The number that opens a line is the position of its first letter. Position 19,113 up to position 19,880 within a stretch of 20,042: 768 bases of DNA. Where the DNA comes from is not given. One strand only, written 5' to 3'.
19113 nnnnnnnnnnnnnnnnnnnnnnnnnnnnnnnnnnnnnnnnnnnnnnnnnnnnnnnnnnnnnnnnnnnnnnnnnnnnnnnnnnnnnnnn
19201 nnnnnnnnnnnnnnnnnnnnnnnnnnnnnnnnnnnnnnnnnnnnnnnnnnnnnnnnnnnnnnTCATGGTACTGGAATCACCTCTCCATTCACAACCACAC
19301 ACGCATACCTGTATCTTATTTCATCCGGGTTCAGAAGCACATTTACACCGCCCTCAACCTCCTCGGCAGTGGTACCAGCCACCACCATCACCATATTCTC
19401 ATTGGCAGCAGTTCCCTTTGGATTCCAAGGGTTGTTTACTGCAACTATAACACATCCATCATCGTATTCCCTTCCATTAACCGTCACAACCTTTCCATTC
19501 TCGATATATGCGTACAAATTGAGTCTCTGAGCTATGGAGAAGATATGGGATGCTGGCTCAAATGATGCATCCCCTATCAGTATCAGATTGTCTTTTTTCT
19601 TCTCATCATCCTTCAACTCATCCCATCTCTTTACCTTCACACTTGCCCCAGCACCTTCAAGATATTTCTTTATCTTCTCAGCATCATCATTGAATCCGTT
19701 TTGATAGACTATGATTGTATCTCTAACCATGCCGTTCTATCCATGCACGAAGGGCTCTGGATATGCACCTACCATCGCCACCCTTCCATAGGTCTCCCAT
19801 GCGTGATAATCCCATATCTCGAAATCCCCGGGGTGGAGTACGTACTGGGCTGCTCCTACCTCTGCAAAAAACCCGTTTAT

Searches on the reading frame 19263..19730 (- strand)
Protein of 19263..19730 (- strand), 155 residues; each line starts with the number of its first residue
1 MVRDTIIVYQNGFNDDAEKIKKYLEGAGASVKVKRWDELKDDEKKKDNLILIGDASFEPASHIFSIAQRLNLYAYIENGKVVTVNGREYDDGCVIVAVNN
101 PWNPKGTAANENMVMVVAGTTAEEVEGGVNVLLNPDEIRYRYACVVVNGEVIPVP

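Call 35: search_protein_representatives(protein=window:19266-19730:-)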
Query: 155 residues. Proteins with E-value up to 0.001 (for the whole library): 75; up to 1e-10: 33; up to 1e-30: 3. The best 75 are listed.
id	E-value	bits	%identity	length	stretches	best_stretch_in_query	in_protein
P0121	1.1e-96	337.2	99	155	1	1-155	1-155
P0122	4.0e-48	179.5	55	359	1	1-155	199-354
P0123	2.0e-35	138.3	48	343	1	1-155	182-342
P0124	9.3e-23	97.1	40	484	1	2-155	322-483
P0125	5.1e-22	94.7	41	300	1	3-155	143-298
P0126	5.4e-20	88.1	41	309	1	4-155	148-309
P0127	4.6e-19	85.1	39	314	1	2-155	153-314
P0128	5.7e-19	84.8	37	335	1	3-155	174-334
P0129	1.0e-17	80.8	37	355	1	2-155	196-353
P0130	3.3e-17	79.1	39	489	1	4-155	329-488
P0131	1.1e-16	77.4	37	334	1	4-155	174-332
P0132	1.3e-16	77.2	38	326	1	3-155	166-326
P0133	1.5e-16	76.9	36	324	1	4-155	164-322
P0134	1.5e-15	73.7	39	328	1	4-155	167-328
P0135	2.3e-15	73.1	36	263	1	2-155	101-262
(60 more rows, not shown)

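Call 40: find_encoding_contigs(protein=window:19263-19730:-, flank=10000, max_places=6)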
Protein window:19263-19730:- (155 aa): no gene with exactly this product is on record in the collection.
